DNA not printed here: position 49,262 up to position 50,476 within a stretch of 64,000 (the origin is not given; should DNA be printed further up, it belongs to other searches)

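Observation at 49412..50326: Fused pseudo-dimeric AdoMetDC-like protein in which only the second half keeps the Glu-Ser self-processing site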

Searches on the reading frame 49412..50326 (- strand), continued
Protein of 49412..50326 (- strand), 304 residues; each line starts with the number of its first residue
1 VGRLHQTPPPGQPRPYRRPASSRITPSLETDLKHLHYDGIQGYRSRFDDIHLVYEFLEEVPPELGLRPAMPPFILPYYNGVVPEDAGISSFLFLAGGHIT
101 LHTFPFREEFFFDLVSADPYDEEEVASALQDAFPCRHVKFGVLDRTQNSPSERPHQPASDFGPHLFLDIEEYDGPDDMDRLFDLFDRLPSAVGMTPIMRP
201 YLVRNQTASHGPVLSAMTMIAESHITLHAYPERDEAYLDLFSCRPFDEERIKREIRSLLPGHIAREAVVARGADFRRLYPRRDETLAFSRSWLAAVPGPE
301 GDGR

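Call 44: fold_search(model_id=the predicted structure, library=pdb)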
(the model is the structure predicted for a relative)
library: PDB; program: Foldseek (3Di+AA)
matches with E <= 10: 1087; with E <= 0.001: 6
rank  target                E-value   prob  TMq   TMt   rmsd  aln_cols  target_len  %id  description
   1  1tmi_A                5.6e-07  1.00  0.36  0.79   2.4       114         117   18  Structure of Thermotoga maritima S63A non-processing mutant S-adenosylmethionine decarboxylase (released 2004-06-29)
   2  1tlu_A                1.5e-06  1.00  0.33  0.71   4.3       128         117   23  Crystal Structure of Thermotoga maritima S-adenosylmethionine decarboxylase (released 2004-06-29)
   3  1vr7_A                2.5e-06  1.00  0.34  0.69   4.4       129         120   23  Crystal structure of S-adenosylmethionine decarboxylase proenzyme (TM0655) from THERMOTOGA MARITIMA at 1.2 A resolutio (released 2005-03-15)
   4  1vr7_B                2.7e-06  1.00  0.34  0.72   3.4       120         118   24  Crystal structure of S-adenosylmethionine decarboxylase proenzyme (TM0655) from THERMOTOGA MARITIMA at 1.2 A resolutio (released 2005-03-15)
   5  2iii                  1.2e-05  1.00  0.33  0.70   3.4       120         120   20  Crystal structure of the adenosylmethionine decarboxylase (aq_254) from aquifex aeolicus vf5 (released 2007-10-09)
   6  1jl0_B                1.4e-04  1.00  0.43  0.39   8.7       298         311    8  Structure of a Human S-Adenosylmethionine Decarboxylase Self-processing Ester Intermediate and Mechanism of Putrescine (released 2001-08-22)
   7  5jlp                  1.2e-03  0.91  0.21  0.15  15.0       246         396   11  Crystal structure of Mycobacterium avium SerB2 in complex with serine at ACT domain (released 2017-05-03)
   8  7q4g_E                1.2e-03  0.85  0.25  0.28  13.2       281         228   11  Structure of coproheme decarboxylase from Corynebacterium dipththeriae Y135A mutant in complex with coproheme (released 2022-02-23)
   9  8gjj_A                1.6e-03  0.44  0.19  0.08  19.1       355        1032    7  Multi-drug efflux pump RE-CmeB Apo form (released 2023-05-31)
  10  6y2r_B                2.1e-03  0.90  0.23  0.19  17.1       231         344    7  Escherichia coli R255A RnlA endoribonuclease (single alanine mutant of RnlA) (released 2021-05-12)
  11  9miq_A                2.1e-03  0.72  0.23  0.26  14.2       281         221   11  Wild-type Coproheme Decarboxylase from Streptomyces Coelicolor in complex with Monovinyl, Monopropionate Deuteroheme (released 2025-10-22)
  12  6y2p_A                2.3e-03  0.89  0.22  0.18  16.8       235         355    8  Escherichia coli RnlA-RnlB Toxin-Antitoxin System. (released 2021-04-14)
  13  3dtz_A                2.9e-03  0.72  0.23  0.28  14.1       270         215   10  Crystal structure of Putative Chlorite dismutase TA0507 (released 2008-08-05)
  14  9miq_E                3.1e-03  0.72  0.23  0.28  13.3       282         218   12  Wild-type Coproheme Decarboxylase from Streptomyces Coelicolor in complex with Monovinyl, Monopropionate Deuteroheme (released 2025-10-22)
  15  6y2s_B                3.4e-03  0.85  0.23  0.19  16.6       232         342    7  Escherichia coli R318A RnlA endoribonuclease (single alanine mutant of RnlA) (released 2021-03-31)
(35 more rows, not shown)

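Call 62: find_encoding_contigs(protein=P0003, flank=9000, max_places=4)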
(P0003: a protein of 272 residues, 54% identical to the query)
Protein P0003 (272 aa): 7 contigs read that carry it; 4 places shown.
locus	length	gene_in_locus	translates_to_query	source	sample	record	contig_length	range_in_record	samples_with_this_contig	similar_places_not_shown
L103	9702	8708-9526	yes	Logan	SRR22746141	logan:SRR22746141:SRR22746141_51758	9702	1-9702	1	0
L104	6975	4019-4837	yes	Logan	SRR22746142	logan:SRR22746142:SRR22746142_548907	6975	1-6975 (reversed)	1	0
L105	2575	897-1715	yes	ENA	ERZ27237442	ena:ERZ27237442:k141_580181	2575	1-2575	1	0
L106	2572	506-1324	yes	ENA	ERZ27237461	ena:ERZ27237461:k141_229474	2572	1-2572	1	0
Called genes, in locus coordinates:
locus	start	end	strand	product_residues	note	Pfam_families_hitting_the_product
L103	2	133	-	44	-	?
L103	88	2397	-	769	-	-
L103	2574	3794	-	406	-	-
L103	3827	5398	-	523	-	-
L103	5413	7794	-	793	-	PF10412:TrwB_AAD_bind (faint)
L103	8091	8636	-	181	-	PF00149:Metallophos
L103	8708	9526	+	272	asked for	PF02675:AdoMet_dc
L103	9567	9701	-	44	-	?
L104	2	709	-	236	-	?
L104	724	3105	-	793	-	PF10412:TrwB_AAD_bind (faint)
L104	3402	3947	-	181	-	PF00149:Metallophos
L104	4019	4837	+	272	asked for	PF02675:AdoMet_dc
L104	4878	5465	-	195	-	PF03692:CxxCxxCC (faint)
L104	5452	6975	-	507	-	?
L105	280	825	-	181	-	PF00149:Metallophos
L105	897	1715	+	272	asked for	PF02675:AdoMet_dc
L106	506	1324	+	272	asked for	PF02675:AdoMet_dc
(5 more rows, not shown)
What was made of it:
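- The closest relative (P0003) lives outside the cluster (call 62), which argues against a cluster-specific lineage.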

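Call 90: search_protein_representatives(alignment_id=A1)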
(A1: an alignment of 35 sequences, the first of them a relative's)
Query: 35 sequences, 271 profile positions. Proteins with E-value up to 0.001 (for the whole library): 2590; up to 1e-10: 550; up to 1e-30: 55. The best 150 are listed.
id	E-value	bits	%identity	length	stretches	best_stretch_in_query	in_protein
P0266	4.1e-119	413.2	-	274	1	1-268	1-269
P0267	1.3e-111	388.6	-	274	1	1-266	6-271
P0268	2.3e-104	364.8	-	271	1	1-267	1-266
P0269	1.4e-93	329.5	-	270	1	2-267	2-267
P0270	2.5e-89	315.5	-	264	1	1-261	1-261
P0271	4.5e-86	304.9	-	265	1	1-265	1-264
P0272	5.3e-86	304.6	-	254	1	1-247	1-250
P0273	1.6e-82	293.2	-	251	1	1-248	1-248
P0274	4.5e-79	281.9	-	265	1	2-251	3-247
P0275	7.3e-74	264.8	-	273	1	1-261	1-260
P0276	2.1e-71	256.8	-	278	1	1-265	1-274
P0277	3.5e-68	246.2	-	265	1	1-265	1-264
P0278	2.4e-64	233.6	-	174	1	39-176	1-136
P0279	2.7e-64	233.4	-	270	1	1-267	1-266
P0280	3.9e-63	229.6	-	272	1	1-266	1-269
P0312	1.3e-33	132.9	-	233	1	5-242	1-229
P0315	6.9e-33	130.4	-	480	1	1-245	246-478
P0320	1.3e-31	126.3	-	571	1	1-242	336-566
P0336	6.1e-26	107.7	-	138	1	119-245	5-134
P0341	2.4e-25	105.7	-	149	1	3-121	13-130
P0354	1.2e-22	96.9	-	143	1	3-123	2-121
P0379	2.6e-20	89.2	-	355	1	2-245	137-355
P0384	4.5e-20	88.4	-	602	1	1-255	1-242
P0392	1.0e-19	87.3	-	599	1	2-242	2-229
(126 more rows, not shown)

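Call 92: search_protein_families(library=pfam, proteins=[P0384, P0392, P0379, P0315, P0320, P0341, P0336, P0312, L104:4878-5465:-, L103:8091-8636:-], max_evalue=0.001)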
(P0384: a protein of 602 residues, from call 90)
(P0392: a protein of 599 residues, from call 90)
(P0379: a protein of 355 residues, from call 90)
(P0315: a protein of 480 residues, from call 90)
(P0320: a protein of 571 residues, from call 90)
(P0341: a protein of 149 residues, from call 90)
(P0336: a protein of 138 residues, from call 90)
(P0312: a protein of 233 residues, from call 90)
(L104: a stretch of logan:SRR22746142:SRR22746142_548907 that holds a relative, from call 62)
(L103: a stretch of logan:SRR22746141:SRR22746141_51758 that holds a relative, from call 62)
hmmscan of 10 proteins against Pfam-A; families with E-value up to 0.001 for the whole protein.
P0384 (602 aa): 2 families
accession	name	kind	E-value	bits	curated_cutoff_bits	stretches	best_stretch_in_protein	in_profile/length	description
PF04371.20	PAD_porph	-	2.2e-79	267.4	25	1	262-598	8-316/321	Porphyromonas-type peptidyl-arginine deiminase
PF02675.21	AdoMet_dc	-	7.9e-10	39.5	25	1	148-215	24-92/107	S-adenosylmethionine decarboxylase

P0392 (599 aa): 2 families
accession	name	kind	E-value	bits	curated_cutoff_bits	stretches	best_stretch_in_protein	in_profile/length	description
PF02675.21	AdoMet_dc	-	1.2e-14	55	25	2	5-113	3-101/107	S-adenosylmethionine decarboxylase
PF04055.27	Radical_SAM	-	2.4e-08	34.8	29.5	1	369-518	9-159/166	Radical SAM superfamily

P0379 (355 aa): 2 families
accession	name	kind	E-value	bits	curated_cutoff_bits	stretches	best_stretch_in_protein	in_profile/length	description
PF02675.21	AdoMet_dc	-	1.7e-17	64.1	25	2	138-241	1-100/107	S-adenosylmethionine decarboxylase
PF03692.20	CxxCxxCC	-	3.2e-05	25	23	1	4-96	2-72/85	Putative zinc- or iron-chelating domain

P0315 (480 aa): 1 family
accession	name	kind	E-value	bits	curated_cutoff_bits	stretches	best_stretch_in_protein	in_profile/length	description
PF02675.21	AdoMet_dc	-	1.2e-15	58.1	25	2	390-449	20-79/107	S-adenosylmethionine decarboxylase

P0320 (571 aa): 1 family
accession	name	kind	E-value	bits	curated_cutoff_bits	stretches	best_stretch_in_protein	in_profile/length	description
PF02675.21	AdoMet_dc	-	2.2e-18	67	25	2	338-444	1-101/107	S-adenosylmethionine decarboxylase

P0341 (149 aa): 1 family
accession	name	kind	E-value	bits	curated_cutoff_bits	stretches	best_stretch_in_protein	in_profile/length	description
PF02675.21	AdoMet_dc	-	3.6e-31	108.1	25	1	13-124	1-107/107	S-adenosylmethionine decarboxylase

P0336 (138 aa): 1 family
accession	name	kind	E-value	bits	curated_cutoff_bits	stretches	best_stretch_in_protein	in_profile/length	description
PF02675.21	AdoMet_dc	-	1.1e-27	96.9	25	1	19-130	1-107/107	S-adenosylmethionine decarboxylase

P0312 (233 aa): 1 family
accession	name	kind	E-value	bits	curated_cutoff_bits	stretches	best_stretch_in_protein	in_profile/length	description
PF02675.21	AdoMet_dc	-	1e-16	61.6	25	2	142-213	19-91/107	S-adenosylmethionine decarboxylase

L104:4878-5465:- (195 aa): 1 family
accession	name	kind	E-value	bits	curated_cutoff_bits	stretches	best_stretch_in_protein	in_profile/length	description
PF03692.20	CxxCxxCC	-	1.7e-05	25.9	23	1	33-142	5-72/85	Putative zinc- or iron-chelating domain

L103:8091-8636:- (181 aa): 2 families
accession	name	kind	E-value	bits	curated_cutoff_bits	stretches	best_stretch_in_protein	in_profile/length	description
PF00149.33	Metallophos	-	5.3e-15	56.8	21.5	1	10-129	3-117/191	Calcineurin-like phosphoesterase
PF12850.12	Metallophos_2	-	0.0003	21.3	27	1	10-97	3-61/154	Calcineurin-like phosphoesterase superfamily domain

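Call 94: search_protein_families(library=ncbifam, proteins=[P0392, P0384, P0341, P0336, P0354, window:49412-50233:-], max_evalue=0.001)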
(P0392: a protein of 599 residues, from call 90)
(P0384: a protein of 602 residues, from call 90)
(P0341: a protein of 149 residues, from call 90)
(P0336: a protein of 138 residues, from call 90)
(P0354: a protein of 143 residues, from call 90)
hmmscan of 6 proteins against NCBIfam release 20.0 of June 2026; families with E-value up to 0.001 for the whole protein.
P0392 (599 aa): 3 families
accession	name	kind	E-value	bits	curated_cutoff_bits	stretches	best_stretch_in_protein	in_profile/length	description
NF045502.1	variant_rSAM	domain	5.3e-42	144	125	1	243-569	3-357/357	radical SAM protein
TIGR04043.1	rSAM_MSMEG_0568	hypoth_equivalog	8.5e-39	133.5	303.7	1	284-588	32-349/354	MSMEG_0568 family radical SAM protein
TIGR03330.1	SAM_DCase_Bsu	equivalog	0.00044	20.6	75.65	0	146-202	29-86/112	adenosylmethionine decarboxylase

P0384 (602 aa): 2 families
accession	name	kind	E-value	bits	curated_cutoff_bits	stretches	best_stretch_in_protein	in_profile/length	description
TIGR03380.1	agmatine_aguA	equivalog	5.9e-102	341.3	381.8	1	247-600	1-353/357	agmatine deiminase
NF010070.0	PRK13551.1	subfamily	2.7e-98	329.1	483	1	245-600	4-359/365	agmatine deiminase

P0341 (149 aa): 1 family
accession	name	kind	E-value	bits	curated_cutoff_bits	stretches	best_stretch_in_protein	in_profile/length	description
TIGR03330.1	SAM_DCase_Bsu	equivalog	6.2e-24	84.5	75.65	1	10-124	3-112/112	adenosylmethionine decarboxylase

P0336 (138 aa): 1 family
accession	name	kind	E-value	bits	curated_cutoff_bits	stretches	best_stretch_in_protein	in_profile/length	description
TIGR03330.1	SAM_DCase_Bsu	equivalog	1.6e-24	86.4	75.65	1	16-130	3-112/112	adenosylmethionine decarboxylase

P0354 (143 aa): 1 family
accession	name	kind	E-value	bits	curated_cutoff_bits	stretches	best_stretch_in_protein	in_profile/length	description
TIGR03330.1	SAM_DCase_Bsu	equivalog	8.3e-22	77.7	75.65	1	2-113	6-112/112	adenosylmethionine decarboxylase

window:49412-50233:- (273 aa): 1 family
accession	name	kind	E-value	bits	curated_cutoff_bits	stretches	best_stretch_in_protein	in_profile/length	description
TIGR03330.1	SAM_DCase_Bsu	equivalog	1.4e-13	51.1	75.65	1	131-221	4-92/112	adenosylmethionine decarboxylase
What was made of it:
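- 49502..49861 (-): Half 2 (about aa 125-244): the catalytic AdoMetDC-fold domain. TIGR03330 aligns to residues 131-221 (call 94).
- On Bona fide AdoMetDC (SpeD, NCBIfam TIGR03330 equivalog): 51.1 bits against a cut-off of 75.65 (call 94).
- It scores 51.1 bits against the NCBIfam AdoMetDC equivalog, below the cut-off of 75.65 (call 94). It scores below the AdoMetDC equivalog cut-off (51.1 versus 75.65, call 94).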
